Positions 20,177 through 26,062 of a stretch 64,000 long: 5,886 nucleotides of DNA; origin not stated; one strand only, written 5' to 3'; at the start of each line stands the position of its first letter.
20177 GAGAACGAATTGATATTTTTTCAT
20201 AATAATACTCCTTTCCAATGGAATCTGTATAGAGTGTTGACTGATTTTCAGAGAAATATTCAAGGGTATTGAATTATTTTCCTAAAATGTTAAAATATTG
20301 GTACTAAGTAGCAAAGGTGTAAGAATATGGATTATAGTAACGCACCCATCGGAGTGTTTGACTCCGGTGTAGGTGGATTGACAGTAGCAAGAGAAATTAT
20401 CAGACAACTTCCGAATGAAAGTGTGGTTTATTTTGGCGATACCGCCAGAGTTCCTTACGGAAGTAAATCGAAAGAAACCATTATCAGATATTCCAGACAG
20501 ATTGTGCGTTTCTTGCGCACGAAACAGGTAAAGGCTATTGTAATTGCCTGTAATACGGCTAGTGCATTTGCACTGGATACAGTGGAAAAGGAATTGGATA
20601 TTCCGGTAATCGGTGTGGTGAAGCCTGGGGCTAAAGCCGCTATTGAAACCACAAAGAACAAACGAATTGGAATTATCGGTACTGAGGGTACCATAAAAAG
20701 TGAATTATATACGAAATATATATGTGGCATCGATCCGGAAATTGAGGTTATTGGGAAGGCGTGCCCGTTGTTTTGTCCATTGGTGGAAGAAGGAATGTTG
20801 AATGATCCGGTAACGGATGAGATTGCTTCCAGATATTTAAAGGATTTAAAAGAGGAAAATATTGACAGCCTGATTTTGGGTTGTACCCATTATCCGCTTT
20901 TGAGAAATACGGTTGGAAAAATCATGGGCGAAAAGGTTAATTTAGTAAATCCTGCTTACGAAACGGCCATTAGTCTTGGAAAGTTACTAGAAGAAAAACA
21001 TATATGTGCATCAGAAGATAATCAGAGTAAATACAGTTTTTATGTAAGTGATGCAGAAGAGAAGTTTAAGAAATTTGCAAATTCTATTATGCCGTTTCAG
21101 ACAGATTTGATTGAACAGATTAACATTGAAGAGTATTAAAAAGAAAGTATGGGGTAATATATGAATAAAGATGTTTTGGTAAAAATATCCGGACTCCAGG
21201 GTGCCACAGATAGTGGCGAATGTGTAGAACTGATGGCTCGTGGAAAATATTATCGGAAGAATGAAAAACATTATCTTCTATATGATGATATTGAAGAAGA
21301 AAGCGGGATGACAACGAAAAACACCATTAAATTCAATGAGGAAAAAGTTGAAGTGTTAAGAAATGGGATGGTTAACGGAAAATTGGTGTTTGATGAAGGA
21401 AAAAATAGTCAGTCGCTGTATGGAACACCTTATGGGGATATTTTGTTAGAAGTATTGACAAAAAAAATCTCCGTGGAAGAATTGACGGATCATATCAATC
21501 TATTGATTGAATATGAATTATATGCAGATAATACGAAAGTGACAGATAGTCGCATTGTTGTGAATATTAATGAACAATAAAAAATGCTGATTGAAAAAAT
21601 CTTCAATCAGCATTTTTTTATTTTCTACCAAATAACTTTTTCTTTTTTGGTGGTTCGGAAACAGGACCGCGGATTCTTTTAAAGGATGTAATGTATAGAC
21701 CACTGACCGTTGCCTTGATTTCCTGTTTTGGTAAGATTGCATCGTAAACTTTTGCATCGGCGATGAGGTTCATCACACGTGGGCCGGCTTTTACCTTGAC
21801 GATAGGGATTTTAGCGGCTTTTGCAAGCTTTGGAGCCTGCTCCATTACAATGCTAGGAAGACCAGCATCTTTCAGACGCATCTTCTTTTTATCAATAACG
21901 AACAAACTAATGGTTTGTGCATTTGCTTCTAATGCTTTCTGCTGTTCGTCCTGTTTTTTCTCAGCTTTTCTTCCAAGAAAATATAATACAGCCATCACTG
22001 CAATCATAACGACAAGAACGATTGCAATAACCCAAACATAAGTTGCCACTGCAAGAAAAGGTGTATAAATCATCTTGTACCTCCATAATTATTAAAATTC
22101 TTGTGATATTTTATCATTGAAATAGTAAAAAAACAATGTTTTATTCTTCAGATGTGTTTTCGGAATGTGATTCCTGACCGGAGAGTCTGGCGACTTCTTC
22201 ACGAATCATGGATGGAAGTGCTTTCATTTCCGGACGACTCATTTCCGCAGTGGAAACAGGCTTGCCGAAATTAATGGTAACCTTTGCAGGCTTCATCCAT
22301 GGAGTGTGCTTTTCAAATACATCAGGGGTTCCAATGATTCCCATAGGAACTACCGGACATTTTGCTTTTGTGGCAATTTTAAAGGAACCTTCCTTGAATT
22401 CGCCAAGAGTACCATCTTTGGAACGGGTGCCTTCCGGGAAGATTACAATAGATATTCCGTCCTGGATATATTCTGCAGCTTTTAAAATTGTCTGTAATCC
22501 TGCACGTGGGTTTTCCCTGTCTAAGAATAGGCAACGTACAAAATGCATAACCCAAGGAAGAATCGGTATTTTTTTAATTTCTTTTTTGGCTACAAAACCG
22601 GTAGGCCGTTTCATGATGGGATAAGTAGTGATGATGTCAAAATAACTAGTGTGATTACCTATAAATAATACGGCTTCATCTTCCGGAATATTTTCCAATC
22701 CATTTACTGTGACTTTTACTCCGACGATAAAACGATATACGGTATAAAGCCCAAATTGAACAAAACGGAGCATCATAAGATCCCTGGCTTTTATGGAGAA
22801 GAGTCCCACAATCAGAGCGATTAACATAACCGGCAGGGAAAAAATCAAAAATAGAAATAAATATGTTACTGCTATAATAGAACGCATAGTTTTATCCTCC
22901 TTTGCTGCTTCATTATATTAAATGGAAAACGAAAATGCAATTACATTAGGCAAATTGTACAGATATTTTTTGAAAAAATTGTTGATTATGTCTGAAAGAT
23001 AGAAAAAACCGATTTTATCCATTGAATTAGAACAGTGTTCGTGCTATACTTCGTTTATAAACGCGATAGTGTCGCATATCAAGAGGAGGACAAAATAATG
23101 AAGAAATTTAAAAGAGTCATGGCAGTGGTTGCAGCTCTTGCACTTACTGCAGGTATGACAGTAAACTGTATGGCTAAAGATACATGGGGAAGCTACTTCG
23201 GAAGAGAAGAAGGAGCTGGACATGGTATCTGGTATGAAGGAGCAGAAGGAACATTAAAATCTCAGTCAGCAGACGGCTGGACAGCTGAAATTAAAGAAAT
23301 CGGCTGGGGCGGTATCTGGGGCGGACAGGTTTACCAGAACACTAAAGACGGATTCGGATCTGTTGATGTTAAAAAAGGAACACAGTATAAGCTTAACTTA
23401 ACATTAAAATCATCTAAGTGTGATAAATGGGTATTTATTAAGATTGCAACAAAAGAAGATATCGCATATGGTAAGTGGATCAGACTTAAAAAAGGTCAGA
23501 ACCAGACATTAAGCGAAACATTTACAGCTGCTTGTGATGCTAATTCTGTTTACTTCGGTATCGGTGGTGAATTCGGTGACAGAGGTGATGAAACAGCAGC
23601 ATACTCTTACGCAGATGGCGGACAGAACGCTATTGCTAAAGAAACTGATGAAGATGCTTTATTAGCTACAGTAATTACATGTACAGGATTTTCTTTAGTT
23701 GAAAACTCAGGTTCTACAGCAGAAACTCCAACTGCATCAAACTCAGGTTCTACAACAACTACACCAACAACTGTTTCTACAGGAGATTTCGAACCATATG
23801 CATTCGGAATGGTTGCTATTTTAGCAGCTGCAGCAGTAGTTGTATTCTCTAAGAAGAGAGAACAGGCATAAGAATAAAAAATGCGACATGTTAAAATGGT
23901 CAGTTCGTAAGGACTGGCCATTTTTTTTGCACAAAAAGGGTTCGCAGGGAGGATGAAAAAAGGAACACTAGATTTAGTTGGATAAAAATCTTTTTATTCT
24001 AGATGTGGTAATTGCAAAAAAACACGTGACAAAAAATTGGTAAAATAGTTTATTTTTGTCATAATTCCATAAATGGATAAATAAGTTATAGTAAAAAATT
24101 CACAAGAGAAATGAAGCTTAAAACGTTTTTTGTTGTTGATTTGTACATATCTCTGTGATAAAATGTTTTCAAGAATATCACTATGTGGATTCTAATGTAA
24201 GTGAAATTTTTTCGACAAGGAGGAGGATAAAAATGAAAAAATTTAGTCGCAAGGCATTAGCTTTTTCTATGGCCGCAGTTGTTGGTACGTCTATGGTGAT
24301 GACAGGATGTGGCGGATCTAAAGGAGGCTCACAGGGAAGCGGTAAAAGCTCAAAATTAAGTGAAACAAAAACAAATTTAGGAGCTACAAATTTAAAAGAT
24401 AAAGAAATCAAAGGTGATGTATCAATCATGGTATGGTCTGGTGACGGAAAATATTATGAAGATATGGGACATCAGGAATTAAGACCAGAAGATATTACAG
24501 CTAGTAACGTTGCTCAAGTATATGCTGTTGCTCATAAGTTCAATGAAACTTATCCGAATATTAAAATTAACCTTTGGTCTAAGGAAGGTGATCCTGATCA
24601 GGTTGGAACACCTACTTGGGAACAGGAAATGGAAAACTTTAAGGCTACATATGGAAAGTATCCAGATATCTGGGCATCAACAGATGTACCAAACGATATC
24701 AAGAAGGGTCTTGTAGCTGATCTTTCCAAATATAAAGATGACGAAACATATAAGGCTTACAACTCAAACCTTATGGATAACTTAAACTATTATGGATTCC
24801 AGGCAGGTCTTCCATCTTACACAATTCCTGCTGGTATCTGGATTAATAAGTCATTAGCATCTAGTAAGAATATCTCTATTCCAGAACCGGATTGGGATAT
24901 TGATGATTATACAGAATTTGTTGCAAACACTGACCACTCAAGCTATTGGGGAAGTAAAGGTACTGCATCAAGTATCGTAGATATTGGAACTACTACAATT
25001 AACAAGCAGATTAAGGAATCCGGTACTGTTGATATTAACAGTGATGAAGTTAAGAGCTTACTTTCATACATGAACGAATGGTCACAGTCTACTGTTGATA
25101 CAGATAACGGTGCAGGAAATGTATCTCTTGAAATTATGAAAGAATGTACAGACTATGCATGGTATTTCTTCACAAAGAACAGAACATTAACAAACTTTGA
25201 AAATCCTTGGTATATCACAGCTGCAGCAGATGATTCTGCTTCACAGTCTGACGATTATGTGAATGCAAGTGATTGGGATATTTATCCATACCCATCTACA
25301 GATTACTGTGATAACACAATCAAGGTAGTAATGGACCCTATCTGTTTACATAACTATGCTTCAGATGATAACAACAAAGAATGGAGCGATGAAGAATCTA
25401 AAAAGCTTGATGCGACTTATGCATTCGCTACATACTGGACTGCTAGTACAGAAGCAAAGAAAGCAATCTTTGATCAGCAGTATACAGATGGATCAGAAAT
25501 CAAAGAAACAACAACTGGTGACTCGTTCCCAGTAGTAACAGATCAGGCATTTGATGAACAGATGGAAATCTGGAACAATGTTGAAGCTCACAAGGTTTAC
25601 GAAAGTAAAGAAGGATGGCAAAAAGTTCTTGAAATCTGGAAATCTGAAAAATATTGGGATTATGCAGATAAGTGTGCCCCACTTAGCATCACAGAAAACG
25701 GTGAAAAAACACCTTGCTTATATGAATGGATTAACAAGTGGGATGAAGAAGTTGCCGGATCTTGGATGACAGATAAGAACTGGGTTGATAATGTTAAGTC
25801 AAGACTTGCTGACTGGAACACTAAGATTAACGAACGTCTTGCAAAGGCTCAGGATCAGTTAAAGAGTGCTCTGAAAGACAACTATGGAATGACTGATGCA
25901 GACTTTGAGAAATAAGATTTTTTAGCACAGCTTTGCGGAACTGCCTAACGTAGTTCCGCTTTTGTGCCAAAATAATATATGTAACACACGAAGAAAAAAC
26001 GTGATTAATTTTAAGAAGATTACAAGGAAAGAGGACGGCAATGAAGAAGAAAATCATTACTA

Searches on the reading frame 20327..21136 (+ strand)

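Call 7: search_protein_families(library=pfam, proteins=[window:20327-21136:+], max_evalue=0.1)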
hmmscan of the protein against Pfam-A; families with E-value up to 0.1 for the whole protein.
window:20327-21136:+ (270 aa): 3 families
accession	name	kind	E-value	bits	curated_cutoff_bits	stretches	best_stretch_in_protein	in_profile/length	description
PF01177.27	Asp_Glu_race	-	8.9e-24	84.9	31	1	17-207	9-201/211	Asp/Glu/Hydantoin racemase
PF00532.27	Peripla_BP_1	-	0.0045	16.9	22.2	0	58-104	48-94/281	Periplasmic binding proteins and sugar binding domain of LacI family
PF12641.12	Flavodoxin_3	-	0.086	13.1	27.5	0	102-132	59-89/160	Flavodoxin domain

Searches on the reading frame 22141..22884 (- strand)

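Call 4: search_protein_families(library=pfam, proteins=[window:22141-22884:-], max_evalue=0.01)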
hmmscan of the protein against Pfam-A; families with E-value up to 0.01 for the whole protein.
window:22141-22884:- (247 aa): 1 family
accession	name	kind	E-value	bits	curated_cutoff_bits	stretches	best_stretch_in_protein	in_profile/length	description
PF01553.26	Acyltransferase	-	2.6e-33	115.1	23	1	57-183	1-131/132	Acyltransferase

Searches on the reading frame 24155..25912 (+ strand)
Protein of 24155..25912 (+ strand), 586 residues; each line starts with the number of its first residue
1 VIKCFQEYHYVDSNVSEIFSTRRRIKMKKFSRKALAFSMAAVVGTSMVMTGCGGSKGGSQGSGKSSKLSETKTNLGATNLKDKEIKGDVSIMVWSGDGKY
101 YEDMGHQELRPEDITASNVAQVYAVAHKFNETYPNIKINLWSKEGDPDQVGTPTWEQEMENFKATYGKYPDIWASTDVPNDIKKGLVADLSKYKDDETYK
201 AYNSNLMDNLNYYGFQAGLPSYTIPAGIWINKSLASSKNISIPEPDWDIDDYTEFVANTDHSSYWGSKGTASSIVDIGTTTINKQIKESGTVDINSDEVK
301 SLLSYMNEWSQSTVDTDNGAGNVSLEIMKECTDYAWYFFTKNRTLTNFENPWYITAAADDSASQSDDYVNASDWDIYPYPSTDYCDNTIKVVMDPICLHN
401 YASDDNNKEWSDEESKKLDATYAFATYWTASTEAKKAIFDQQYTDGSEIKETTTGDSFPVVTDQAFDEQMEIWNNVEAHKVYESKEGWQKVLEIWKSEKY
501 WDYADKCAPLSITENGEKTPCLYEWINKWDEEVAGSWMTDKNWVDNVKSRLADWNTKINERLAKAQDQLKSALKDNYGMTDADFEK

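Call 4: search_protein_families(library=pfam, proteins=[window:24155-25912:+], max_evalue=0.01)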
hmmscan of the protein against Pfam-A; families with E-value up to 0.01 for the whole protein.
window:24155-25912:+ (586 aa): 0 families

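Call 7: search_protein_families(library=pfam, proteins=[window:24155-25912:+], max_evalue=0.1)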
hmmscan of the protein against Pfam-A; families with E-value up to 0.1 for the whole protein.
window:24155-25912:+ (586 aa): 0 families

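Call 10: search_protein_families(library=ncbifam, proteins=[window:24155-25912:+], max_evalue=0.01)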
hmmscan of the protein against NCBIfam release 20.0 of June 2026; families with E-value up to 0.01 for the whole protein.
window:24155-25912:+ (586 aa): 0 families

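Call 23: search_solved_structures(query=window:24230-25912:+, max_evalue=10)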
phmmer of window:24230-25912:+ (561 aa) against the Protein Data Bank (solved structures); distinct sequences matched with E-value up to 10: 6.
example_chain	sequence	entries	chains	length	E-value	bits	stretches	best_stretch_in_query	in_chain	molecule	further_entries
22hh_A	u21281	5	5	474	9e-07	31.1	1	130-233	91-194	Extracellular solute-binding protein family 1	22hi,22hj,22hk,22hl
7ehp_A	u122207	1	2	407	1.4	10.7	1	99-226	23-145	chitin oligosaccahride binding protein NagB1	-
2uz8_A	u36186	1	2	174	1.7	10.4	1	154-199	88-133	EUKARYOTIC TRANSLATION ELONGATION FACTOR 1 EPSILON-1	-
4bvx_B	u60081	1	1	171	1.7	10.3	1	154-199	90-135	EUKARYOTIC TRANSLATION ELONGATION FACTOR 1 EPSILON-1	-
5bmu_A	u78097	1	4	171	1.7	10.3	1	155-199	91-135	Eukaryotic translation elongation factor 1 epsilon-1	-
4bl7_B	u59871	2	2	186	2.3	10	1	155-199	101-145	EUKARYOTIC TRANSLATION ELONGATION FACTOR 1 EPSILON-1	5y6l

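Call 93: search_solved_structures(query=A4, max_evalue=0.01)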
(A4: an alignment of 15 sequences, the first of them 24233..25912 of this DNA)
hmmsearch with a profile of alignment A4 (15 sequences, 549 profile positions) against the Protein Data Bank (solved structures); distinct sequences matched with E-value up to 0.01: 4.
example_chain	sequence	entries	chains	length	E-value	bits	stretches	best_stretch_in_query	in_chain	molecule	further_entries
22hh_A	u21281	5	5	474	2e-11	46.3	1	88-270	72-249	Extracellular solute-binding protein family 1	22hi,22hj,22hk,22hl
5f7v_A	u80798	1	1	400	5.8e-08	34.8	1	83-276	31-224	Lmo0181 protein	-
4r9f_A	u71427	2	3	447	1.7e-05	26.6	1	80-267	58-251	MBP1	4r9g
4hs7_A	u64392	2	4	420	0.00015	23.6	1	114-196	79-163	Bacterial extracellular solute-binding protein, putative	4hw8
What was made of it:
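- On CUT1 ABC importer (TC 3.A.1.1): A second, lipoprotein SBP matches solved family-1 SBPs by profile at 2e-11 (call 93).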
